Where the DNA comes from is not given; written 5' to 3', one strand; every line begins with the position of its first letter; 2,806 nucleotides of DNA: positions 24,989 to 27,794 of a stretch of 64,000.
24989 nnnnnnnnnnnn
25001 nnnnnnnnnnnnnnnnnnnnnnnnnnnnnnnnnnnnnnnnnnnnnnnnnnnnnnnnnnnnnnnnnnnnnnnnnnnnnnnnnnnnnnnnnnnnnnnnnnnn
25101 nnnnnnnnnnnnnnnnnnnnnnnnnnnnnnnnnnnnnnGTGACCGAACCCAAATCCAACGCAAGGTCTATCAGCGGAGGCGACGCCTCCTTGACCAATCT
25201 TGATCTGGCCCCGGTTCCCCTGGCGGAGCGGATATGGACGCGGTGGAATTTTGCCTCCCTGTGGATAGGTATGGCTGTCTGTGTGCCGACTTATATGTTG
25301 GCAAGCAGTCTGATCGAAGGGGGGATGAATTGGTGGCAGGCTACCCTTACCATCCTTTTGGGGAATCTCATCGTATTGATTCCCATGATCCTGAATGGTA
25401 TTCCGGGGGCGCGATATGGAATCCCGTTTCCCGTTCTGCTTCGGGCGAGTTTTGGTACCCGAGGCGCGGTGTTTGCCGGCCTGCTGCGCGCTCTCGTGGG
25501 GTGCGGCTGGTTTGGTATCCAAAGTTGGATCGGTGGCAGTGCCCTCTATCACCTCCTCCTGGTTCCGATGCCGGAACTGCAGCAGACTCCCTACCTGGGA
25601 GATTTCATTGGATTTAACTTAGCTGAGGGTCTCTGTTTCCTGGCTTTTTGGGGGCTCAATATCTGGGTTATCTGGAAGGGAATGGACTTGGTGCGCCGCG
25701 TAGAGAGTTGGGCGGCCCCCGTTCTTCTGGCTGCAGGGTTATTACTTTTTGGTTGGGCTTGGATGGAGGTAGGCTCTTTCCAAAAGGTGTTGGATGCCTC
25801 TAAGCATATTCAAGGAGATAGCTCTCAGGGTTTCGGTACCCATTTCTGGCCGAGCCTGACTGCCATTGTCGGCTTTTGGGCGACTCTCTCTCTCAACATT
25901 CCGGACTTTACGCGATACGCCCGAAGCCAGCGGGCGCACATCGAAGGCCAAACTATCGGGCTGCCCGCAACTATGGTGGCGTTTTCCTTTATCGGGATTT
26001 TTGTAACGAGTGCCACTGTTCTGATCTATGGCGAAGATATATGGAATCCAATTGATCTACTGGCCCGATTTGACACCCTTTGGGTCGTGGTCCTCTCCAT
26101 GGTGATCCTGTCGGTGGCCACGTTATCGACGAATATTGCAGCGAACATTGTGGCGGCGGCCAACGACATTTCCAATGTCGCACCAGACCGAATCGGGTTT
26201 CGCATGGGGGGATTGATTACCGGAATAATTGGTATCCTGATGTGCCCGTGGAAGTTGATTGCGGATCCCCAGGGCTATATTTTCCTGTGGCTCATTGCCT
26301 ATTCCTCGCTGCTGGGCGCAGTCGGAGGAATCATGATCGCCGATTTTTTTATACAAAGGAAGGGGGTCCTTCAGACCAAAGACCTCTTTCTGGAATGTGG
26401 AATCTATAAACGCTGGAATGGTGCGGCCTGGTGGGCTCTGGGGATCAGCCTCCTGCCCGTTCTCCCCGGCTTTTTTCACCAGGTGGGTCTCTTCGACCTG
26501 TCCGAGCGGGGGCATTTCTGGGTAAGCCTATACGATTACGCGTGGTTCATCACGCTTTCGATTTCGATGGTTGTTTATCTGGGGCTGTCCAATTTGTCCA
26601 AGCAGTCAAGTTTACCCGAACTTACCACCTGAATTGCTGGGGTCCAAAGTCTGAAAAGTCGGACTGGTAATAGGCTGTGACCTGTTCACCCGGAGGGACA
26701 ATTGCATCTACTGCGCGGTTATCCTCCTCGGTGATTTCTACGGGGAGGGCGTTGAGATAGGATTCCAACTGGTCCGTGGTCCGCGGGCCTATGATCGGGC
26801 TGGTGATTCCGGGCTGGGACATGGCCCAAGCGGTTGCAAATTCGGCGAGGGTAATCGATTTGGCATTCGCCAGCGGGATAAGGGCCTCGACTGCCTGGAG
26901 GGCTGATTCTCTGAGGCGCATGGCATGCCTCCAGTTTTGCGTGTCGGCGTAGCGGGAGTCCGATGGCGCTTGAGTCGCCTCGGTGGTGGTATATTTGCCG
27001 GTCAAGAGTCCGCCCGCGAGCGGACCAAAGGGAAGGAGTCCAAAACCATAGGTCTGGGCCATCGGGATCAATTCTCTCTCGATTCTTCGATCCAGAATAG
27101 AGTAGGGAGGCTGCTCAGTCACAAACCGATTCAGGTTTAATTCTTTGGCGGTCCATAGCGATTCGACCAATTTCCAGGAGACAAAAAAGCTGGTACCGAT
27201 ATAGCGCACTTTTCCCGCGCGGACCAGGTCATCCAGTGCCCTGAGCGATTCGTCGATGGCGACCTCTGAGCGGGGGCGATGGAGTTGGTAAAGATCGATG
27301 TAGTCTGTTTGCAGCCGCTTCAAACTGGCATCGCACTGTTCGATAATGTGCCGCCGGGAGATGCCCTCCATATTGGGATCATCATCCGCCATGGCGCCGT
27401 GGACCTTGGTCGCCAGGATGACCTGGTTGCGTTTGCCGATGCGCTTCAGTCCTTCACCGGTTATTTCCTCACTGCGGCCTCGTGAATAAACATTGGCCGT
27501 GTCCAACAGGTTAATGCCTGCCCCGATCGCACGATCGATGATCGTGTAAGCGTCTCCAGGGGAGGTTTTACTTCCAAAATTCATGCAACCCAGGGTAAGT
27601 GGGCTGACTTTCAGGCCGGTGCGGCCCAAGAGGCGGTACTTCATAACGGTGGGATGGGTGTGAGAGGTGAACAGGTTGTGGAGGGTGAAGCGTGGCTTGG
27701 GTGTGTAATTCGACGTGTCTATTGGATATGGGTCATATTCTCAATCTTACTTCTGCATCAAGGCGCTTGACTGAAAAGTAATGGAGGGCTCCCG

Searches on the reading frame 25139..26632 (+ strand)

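Call 55: search_protein_families(library=pfam, proteins=[window:25139-26632:+], max_evalue=0.00001)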
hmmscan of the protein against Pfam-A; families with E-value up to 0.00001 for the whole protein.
window:25139-26632:+ (497 aa): 1 family
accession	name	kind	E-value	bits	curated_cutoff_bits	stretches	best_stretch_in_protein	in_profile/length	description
PF02133.21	Transp_cyt_pur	-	4.7e-111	372.1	23.5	1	25-471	1-439/440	Permease for cytosine/purines, uracil, thiamine, allantoin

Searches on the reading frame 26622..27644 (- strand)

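Call 55: search_protein_families(library=pfam, proteins=[window:26622-27644:-], max_evalue=0.00001)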
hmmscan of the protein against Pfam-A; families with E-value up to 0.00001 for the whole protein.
window:26622-27644:- (340 aa): 1 family
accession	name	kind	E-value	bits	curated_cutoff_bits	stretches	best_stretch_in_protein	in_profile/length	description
PF00248.27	Aldo_ket_red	-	1.9e-72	244.2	24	1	16-316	2-290/291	Aldo/keto reductase family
